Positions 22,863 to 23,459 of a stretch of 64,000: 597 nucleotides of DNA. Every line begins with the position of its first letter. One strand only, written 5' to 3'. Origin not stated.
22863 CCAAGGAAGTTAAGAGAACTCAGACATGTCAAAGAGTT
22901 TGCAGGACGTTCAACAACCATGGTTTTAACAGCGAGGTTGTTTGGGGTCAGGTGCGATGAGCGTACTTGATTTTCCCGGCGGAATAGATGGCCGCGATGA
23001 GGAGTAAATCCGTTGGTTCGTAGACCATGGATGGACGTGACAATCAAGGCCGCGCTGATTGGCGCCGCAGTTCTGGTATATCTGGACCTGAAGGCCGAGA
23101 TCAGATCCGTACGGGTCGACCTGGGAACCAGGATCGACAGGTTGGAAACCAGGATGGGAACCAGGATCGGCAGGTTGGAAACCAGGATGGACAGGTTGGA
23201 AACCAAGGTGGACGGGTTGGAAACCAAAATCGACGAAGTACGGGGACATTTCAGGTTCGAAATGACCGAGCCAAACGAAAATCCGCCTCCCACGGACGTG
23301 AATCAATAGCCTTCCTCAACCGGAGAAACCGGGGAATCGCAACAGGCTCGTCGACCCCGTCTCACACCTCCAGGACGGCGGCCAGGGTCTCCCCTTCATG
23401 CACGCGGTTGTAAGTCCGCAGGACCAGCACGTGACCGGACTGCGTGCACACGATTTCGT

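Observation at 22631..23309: AT-rich island (~42% GC in a ~64% GC genome) followed by a small membrane-anchored coiled-coil protein built from 33-bp tandem repeats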

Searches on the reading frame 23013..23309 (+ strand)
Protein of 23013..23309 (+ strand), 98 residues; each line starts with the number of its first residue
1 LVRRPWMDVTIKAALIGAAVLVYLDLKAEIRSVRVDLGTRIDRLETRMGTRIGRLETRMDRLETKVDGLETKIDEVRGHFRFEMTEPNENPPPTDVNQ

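Call 8: search_protein_families(library=pfam, proteins=[window:23013-23309:+], max_evalue=1)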
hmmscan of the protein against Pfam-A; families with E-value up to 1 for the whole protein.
window:23013-23309:+ (98 aa): 16 families
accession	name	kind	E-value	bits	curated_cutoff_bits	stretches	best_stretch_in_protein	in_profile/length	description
PF23991.1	DUF7310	-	2.5e-05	25.1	40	1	50-79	30-59/83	Coiled-coil region of unknown function (DUF7310)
PF06825.17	HSBP1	-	0.0002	21.6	28.6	1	57-76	27-46/51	Heat shock factor binding protein 1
PF13887.11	MYRF_ICA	-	0.00055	19.5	24.1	0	36-46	25-35/36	Myelin regulatory factor ICA domain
PF05377.16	FlaC_arch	-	0.0064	17.3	27.8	1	51-77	1-27/55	Flagella accessory protein C (FlaC)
PF16526.10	CLZ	-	0.009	16.8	26.7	1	50-73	31-54/71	C-terminal leucine zipper domain of cyclic nucleotide-gated channels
PF10779.14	XhlA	-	0.011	16.4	34.7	1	51-76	5-30/67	Haemolysin XhlA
PF08287.16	DASH_Spc19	-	0.063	13.6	26.3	1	25-76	49-100/155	Spc19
PF08954.16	Trimer_CC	-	0.069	13.2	27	0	54-68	37-51/52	Trimerisation motif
PF01442.23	Apolipoprotein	-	0.071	13.2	90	1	25-78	41-95/190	Apolipoprotein A1/A4/E domain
PF14197.11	Cep57_CLD_2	-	0.12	13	27.1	0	52-77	5-30/67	Centrosome localisation domain of PPC89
PF01920.25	Prefoldin_2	-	0.12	12.8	27.6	1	42-79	61-98/106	Prefoldin subunit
PF04102.17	SlyX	-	0.14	13.3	30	0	55-92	29-64/67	SlyX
PF08663.15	HalX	-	0.15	12.9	23.2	0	53-75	38-60/68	HalX domain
PF04513.17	Baculo_PEP_C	-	0.21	12.1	38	1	27-74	51-95/140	Baculovirus polyhedron envelope protein, PEP, C terminus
PF16888.10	YwqH-like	-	0.25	12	33.7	1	39-75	84-120/123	YwqH-like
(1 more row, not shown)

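Call 11: find_homologous_proteins(query=window:23013-23309:+, max_evalue=0.01)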
Query window:23013-23309:+ (98 aa): 48 proteins with E <= 0.01 among 78 candidates.
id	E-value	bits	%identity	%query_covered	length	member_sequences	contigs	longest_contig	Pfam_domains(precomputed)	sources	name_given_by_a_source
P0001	5.7e-57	208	100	100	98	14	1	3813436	-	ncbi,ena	-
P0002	1.6e-49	184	90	100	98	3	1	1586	PF10805.15,PF23991.2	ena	-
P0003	6.1e-49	182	89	100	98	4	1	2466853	PF23991.2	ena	-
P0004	4.5e-44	166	82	100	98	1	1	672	PF10805.15,PF23991.2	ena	-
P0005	2.3e-41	158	82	100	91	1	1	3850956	-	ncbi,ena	-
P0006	4.7e-41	157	62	98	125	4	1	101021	PF10805.15,PF23991.2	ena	-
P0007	3.0e-40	154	81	100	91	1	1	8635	-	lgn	-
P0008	2.1e-37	145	57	97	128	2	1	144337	PF01442.24,PF23991.2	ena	-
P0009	4.9e-37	144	69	100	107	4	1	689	PF10805.15,PF23991.2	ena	-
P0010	1.0e-36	143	74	100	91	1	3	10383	PF23991.2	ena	-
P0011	1.0e-35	140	79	94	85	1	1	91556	-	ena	-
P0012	1.6e-35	139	79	94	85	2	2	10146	-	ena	-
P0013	6.9e-35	137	72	98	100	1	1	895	PF10805.15,PF23991.2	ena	-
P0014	7.0e-35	137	69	100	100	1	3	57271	PF10805.15,PF23991.2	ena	-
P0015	1.9e-34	136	60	100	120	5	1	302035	PF10805.15,PF23991.2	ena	-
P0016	6.9e-34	134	66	97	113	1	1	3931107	PF23991.2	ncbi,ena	-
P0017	7.6e-33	131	52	92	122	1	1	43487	PF05377.18,PF23991.2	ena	-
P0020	2.4e-31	126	64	100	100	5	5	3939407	-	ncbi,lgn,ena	-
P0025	1.7e-28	117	59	100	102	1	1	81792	PF23991.2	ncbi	-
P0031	1.1e-23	101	52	100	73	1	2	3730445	-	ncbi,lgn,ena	-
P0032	6.0e-23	99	54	100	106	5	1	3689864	-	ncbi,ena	-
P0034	6.8e-19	86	51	99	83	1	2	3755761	-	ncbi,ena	-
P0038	1.0e-15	76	44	97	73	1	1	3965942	-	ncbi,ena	-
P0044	2.8e-11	62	50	78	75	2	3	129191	-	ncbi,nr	ncbi:MAG: hypothetical protein F4Y38_12925 [Gemmatimonadetes bacterium]|nr:hypothetical protein [Gem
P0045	5.9e-9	54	60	41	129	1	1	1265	PF16526.11,PF11101.14,PF04513.18,PF10779.15,PF10805.15,PF01442.24,PF23991.2,PF20667.4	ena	-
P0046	4.2e-7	48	50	48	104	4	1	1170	PF01519.23,PF04513.18,PF10779.15,PF05531.18,PF16526.11,PF05377.18,PF10805.15,PF06825.18,PF23991.2,PF04012.18,PF07889.18,PF00261.26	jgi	jgi:outer membrane murein-binding lipoprotein Lpp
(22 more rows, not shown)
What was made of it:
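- Closest known: DUF7310. Same: It is the best Pfam score (25.1 bits) and is listed as a faint or weak precomputed hit on many relatives (calls 8, 11).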

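Call 13: list_cluster_members(proteins=[P0001, P0005, P0016, P0020, P0031, P0032, P0034, P0038, P0044, P0025])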
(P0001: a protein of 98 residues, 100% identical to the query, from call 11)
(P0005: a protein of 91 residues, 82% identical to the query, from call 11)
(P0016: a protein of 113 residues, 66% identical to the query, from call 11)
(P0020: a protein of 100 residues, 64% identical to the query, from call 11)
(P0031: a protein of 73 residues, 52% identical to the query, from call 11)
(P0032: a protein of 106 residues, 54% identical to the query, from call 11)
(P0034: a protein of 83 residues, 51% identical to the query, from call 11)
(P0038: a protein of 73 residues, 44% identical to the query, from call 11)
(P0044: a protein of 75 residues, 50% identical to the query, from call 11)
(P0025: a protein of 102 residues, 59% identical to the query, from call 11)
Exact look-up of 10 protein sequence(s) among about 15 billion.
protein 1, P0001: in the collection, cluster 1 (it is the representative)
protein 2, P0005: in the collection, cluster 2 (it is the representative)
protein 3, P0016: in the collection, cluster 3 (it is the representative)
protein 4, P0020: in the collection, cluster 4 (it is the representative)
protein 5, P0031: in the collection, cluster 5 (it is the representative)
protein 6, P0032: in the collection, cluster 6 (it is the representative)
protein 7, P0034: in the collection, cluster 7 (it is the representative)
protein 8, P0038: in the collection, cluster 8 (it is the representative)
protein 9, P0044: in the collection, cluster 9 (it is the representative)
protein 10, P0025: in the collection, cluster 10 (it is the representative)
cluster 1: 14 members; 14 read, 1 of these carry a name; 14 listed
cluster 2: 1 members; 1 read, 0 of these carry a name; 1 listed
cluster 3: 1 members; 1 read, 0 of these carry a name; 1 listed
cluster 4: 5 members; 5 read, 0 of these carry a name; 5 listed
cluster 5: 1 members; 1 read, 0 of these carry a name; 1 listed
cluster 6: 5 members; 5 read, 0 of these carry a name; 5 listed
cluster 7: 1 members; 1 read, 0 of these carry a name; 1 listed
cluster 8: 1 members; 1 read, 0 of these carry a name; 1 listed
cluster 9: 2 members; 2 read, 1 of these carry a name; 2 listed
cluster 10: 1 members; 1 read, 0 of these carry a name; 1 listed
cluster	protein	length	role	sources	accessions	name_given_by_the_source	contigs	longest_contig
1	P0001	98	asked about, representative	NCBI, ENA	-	-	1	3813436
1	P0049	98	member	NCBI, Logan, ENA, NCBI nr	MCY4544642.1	MAG: hypothetical protein OXD39_05315 [Gemmatimonadetes bacterium] | hypothetical protein [Gemmatimonadota bacterium]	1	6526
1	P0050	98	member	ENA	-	-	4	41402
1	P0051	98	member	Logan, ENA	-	-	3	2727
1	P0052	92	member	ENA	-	-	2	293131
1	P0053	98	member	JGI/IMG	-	-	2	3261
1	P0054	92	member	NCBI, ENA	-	-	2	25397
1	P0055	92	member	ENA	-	-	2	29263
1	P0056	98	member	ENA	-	-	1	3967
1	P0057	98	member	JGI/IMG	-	-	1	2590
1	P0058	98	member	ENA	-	-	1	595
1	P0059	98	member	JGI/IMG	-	-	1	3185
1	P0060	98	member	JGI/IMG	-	-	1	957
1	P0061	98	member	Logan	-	-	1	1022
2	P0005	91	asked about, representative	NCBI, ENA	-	-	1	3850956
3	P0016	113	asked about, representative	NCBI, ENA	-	-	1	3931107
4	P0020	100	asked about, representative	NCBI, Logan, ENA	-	-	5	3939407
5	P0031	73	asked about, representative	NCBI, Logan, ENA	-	-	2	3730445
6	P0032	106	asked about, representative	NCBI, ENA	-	-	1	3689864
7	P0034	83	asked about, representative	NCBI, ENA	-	-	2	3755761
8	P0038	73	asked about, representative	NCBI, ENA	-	-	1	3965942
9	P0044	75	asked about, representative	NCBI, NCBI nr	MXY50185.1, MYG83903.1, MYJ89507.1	MAG: hypothetical protein F4Y38_12925 [Gemmatimonadetes bacterium] | hypothetical protein [Gemmatimonadota bacterium]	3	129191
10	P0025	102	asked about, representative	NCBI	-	-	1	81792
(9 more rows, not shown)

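Call 15: find_encoding_contigs(protein=P0005, flank=5000, max_places=3)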
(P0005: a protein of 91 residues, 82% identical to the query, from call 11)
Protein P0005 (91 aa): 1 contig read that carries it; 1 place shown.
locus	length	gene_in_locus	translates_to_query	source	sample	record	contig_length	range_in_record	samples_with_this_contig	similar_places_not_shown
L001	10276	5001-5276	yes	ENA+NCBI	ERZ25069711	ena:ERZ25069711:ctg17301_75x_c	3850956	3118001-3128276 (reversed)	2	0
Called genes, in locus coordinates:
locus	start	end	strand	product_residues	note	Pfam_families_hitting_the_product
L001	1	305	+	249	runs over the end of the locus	PF02633:Creatininase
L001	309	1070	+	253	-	PF13555:AAA_29 (faint), PF00005:ABC_tran, PF02463:SMC_N (weak), PF13191:AAA_16 (weak), PF13304:AAA_21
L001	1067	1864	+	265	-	PF00528:BPD_transp_1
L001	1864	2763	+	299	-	PF00528:BPD_transp_1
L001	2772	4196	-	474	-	PF00890:FAD_binding_2, PF01266:DAO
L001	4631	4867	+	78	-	-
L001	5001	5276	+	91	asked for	-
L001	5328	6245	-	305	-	PF24827:AstE_AspA_cat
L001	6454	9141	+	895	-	PF19501:PcRGLX_1st, PF21345:PcRGLX_2nd (faint), PF21346:PcRGLX_3rd, PF07944:Beta-AFase-like_GH127_cat (faint)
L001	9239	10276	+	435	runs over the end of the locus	PF00515:TPR_1 (faint), PF12895:ANAPC3 (faint), PF13174:TPR_6 (faint), PF13181:TPR_8 (faint), PF13432:TPR_16, PF14559:TPR_19, PF23914:TPR_CcmH_CycH (weak), PF07719:TPR_2 (weak), +5 more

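Call 16: find_encoding_contigs(protein=P0016, flank=5000, max_places=3)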
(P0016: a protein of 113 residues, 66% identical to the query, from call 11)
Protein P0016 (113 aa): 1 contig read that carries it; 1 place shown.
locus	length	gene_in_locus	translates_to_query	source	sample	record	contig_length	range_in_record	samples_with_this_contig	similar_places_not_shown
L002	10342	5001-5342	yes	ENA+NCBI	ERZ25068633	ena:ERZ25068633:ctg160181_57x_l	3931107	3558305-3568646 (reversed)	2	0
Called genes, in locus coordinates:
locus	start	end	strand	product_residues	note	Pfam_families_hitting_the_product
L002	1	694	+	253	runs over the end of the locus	PF13555:AAA_29 (faint), PF00005:ABC_tran, PF02463:SMC_N (weak), PF13191:AAA_16 (faint), PF13304:AAA_21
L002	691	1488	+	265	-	PF00528:BPD_transp_1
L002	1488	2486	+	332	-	PF00528:BPD_transp_1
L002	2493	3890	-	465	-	PF00890:FAD_binding_2, PF01266:DAO, PF12831:FAD_oxidored (weak)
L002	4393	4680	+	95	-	PF13560:HTH_31 (faint), PF01381:HTH_3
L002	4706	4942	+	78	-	-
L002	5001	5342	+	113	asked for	PF23991:DUF7310 (faint)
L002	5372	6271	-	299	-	PF24827:AstE_AspA_cat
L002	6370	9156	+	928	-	-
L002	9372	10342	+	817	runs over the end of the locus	PF12895:ANAPC3 (weak), PF07721:TPR_4 (faint), PF13414:TPR_11 (weak), PF13432:TPR_16, PF14559:TPR_19, PF00515:TPR_1 (weak), PF07719:TPR_2 (weak), PF13414:TPR_11 (weak), +10 more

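Call 17: find_encoding_contigs(protein=P0031, flank=5000, max_places=3)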
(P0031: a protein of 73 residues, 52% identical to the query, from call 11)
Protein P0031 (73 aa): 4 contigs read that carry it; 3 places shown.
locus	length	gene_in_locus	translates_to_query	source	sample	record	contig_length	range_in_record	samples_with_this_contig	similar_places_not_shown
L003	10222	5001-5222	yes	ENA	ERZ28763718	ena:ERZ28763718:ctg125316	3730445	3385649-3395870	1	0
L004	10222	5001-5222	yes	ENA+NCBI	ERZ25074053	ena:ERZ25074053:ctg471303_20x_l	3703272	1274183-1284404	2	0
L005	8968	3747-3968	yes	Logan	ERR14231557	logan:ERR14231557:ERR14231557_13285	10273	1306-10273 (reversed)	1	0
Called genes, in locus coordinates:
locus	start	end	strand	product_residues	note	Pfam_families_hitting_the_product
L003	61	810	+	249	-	PF02633:Creatininase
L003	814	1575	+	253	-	PF00005:ABC_tran, PF02463:SMC_N (weak), PF13175:AAA_15 (faint), PF13191:AAA_16 (weak), PF13401:AAA_22 (weak), PF13304:AAA_21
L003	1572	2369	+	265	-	PF00528:BPD_transp_1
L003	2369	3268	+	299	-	PF00528:BPD_transp_1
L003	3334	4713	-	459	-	PF00890:FAD_binding_2, PF01266:DAO, PF12831:FAD_oxidored (weak)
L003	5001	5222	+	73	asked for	-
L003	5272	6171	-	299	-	PF24827:AstE_AspA_cat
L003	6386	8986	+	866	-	PF19501:PcRGLX_1st, PF21345:PcRGLX_2nd (faint), PF21346:PcRGLX_3rd, PF07944:Beta-AFase-like_GH127_cat (faint)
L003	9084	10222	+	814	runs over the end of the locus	PF00515:TPR_1 (faint), PF13174:TPR_6 (faint), PF13181:TPR_8 (faint), PF13374:TPR_10 (faint), PF13414:TPR_11, PF13432:TPR_16, PF14559:TPR_19 (weak), PF07719:TPR_2 (weak), +5 more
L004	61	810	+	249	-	PF02633:Creatininase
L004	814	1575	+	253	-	PF00005:ABC_tran, PF02463:SMC_N (weak), PF13175:AAA_15 (faint), PF13191:AAA_16 (weak), PF13401:AAA_22 (weak), PF13304:AAA_21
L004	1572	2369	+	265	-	PF00528:BPD_transp_1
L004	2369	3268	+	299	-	PF00528:BPD_transp_1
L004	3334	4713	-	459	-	PF00890:FAD_binding_2, PF01266:DAO, PF12831:FAD_oxidored (weak)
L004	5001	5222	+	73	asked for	-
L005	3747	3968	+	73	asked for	-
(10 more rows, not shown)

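Call 25: search_protein_families(library=pfam, proteins=[L001:4440-4634:+, L001:4631-4867:+, L002:4091-4378:+, L002:4393-4680:+, L002:4706-4942:+], max_evalue=0.01)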
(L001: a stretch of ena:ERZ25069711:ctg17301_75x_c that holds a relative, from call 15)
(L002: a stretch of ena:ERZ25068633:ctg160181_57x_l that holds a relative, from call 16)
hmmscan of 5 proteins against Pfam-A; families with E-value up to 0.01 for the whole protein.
L001:4440-4634:+ (64 aa): 1 family
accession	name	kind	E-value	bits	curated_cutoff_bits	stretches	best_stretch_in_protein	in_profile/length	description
PF07927.17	HicA_toxin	-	1.6e-11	44.6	27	1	6-58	2-55/58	HicA toxin of bacterial toxin-antitoxin,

L001:4631-4867:+ (78 aa): 1 family
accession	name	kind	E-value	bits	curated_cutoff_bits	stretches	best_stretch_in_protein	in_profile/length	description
PF21748.3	UPF0150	-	0.0051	17.2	27.3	1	13-63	14-64/64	UPF0150-like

L002:4091-4378:+ (95 aa): 1 family
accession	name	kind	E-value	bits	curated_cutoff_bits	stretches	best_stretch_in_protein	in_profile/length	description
PF05015.19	HigB-like_toxin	-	3.3e-20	72.8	27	1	7-95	2-91/91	RelE-like toxin of type II toxin-antitoxin system HigB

L002:4393-4680:+ (95 aa): 8 families
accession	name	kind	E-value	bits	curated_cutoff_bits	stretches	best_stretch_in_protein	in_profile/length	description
PF01381.28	HTH_3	-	3.6e-09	36.9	23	1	20-60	7-47/55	Helix-turn-helix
PF13560.12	HTH_31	-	1.9e-05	25.3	27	1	22-57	14-50/64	Helix-turn-helix domain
PF13384.12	HTH_23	-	8.2e-05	22.7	24.6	1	22-44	17-39/50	Homeodomain-like domain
PF12728.13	HTH_17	-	0.00066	20.3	27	1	23-45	2-24/51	Helix-turn-helix domain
PF00356.27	LacI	-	0.00092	19.4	27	1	25-60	2-37/46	Bacterial regulatory proteins, lacI family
PF20432.4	Xre-like-HTH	-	0.0021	18.8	25.8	1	21-44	22-45/63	Antitoxin Xre-like helix-turn-helix domain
PF05225.22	HTH_psq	-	0.0068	16.5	20.4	0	22-49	15-43/45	helix-turn-helix, Psq domain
PF02954.25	HTH_8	-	0.0099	16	22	0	24-41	20-37/42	Bacterial regulatory protein, Fis family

L002:4706-4942:+ (78 aa): 0 families
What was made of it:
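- HigB scores 72.8 bits and HTH_3 36.9 bits (call 25).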

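Call 26: find_encoding_contigs(protein=P0038, flank=5000, max_places=2)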
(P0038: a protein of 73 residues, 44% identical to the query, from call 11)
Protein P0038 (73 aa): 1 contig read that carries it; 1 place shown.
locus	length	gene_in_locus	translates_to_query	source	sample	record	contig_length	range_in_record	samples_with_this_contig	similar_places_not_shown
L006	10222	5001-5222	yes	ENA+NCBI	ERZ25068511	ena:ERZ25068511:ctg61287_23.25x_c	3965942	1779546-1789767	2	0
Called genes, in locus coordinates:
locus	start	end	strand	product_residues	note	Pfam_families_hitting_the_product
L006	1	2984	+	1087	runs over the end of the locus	PF00873:ACR_tran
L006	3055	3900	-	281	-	PF05721:PhyH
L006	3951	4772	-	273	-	PF05721:PhyH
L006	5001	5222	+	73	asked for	-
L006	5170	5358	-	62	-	-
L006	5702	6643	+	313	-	-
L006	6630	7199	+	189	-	PF08747:BrxB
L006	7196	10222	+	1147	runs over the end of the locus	PF25791:WHD_BREX_BrxC (faint)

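Call 27: find_encoding_contigs(protein=P0044, flank=5000, max_places=2)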
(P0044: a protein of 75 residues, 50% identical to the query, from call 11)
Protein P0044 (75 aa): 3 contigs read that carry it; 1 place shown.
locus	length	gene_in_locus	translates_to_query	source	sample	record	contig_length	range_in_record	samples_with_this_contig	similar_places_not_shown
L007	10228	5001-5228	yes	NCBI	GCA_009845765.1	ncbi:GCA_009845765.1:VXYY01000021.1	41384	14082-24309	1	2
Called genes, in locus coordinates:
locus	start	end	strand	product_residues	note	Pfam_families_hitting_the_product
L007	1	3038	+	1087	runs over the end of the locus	PF00873:ACR_tran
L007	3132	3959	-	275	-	PF05721:PhyH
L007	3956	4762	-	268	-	PF05721:PhyH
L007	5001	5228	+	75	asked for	-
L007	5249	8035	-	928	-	PF05089:NAGLU (weak), PF12972:NAGLU_C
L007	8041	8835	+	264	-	PF14808:TMEM164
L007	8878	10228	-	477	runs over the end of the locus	-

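Call 28: find_encoding_contigs(protein=P0032, flank=5000, max_places=2)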
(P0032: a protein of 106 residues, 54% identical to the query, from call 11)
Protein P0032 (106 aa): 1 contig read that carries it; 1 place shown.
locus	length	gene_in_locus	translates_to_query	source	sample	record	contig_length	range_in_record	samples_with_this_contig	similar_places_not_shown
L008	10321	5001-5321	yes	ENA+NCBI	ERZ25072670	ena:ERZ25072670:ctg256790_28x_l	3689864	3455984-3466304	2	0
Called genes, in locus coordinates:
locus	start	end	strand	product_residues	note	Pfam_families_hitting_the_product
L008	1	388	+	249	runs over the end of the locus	PF02633:Creatininase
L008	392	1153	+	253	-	PF13555:AAA_29 (faint), PF00005:ABC_tran, PF02463:SMC_N (weak), PF09818:ABC_ATPase (faint), PF13191:AAA_16 (weak), PF13304:AAA_21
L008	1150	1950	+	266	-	PF00528:BPD_transp_1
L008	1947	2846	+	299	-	PF00528:BPD_transp_1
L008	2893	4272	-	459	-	PF00890:FAD_binding_2, PF01266:DAO, PF01494:FAD_binding_3 (weak)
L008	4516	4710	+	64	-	PF07927:HicA_toxin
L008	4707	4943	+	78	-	-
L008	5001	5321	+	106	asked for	-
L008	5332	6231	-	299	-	PF24827:AstE_AspA_cat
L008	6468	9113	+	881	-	PF19501:PcRGLX_1st, PF21345:PcRGLX_2nd (faint), PF07944:Beta-AFase-like_GH127_cat (faint), PF21346:PcRGLX_3rd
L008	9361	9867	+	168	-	-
